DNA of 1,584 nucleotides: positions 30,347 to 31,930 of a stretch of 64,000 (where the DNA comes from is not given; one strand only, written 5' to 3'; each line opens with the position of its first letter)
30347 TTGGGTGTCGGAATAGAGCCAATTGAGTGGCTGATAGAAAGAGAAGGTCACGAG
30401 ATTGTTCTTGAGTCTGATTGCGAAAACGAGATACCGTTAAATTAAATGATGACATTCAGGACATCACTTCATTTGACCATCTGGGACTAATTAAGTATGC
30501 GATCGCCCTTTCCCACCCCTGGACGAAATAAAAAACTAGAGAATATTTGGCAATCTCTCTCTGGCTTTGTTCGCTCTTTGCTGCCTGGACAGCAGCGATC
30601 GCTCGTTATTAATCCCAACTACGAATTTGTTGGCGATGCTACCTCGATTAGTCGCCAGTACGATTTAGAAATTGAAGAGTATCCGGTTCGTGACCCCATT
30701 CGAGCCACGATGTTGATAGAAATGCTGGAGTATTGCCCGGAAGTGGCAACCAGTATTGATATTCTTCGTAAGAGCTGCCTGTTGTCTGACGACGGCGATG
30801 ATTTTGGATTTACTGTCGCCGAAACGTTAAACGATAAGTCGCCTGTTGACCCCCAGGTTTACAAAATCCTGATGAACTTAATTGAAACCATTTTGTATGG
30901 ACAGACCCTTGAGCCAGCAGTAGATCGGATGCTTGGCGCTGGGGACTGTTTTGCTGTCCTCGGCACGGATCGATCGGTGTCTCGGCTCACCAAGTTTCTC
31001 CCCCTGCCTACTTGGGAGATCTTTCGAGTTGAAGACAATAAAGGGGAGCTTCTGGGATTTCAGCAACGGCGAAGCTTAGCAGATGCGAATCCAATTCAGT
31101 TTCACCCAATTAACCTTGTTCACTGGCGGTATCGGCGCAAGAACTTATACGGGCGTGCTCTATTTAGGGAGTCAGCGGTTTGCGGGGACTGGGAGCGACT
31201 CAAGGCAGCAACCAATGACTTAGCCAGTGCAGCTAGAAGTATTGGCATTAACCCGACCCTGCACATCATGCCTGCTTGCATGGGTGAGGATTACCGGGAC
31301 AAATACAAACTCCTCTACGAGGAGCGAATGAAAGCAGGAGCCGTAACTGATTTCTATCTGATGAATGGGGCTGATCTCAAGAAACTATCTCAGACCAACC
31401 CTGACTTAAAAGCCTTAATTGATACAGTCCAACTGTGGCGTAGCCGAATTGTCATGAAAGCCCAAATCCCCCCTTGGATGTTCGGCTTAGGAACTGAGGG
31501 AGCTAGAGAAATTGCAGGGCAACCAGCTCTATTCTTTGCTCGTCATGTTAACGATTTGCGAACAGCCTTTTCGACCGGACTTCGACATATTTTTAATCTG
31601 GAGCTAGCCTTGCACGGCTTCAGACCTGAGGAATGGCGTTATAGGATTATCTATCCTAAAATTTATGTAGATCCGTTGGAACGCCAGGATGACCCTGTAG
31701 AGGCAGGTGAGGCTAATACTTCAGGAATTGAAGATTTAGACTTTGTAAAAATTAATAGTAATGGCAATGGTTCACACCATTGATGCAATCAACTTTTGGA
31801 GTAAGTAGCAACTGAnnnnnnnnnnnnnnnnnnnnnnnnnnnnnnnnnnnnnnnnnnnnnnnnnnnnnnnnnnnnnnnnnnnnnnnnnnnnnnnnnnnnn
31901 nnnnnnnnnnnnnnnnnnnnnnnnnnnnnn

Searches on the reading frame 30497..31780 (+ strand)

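Call 39: search_protein_families(library=phrogs, proteins=[window:30497-31780:+], max_evalue=0.001)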
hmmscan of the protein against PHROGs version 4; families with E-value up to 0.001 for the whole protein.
window:30497-31780:+ (428 aa): 2 families
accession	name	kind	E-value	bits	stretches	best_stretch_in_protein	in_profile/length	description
phrog_30703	-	head and packaging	7e-06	26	1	278-380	237-338/386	portal protein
phrog_12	-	head and packaging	0.00073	19.7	0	142-335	148-335/646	portal protein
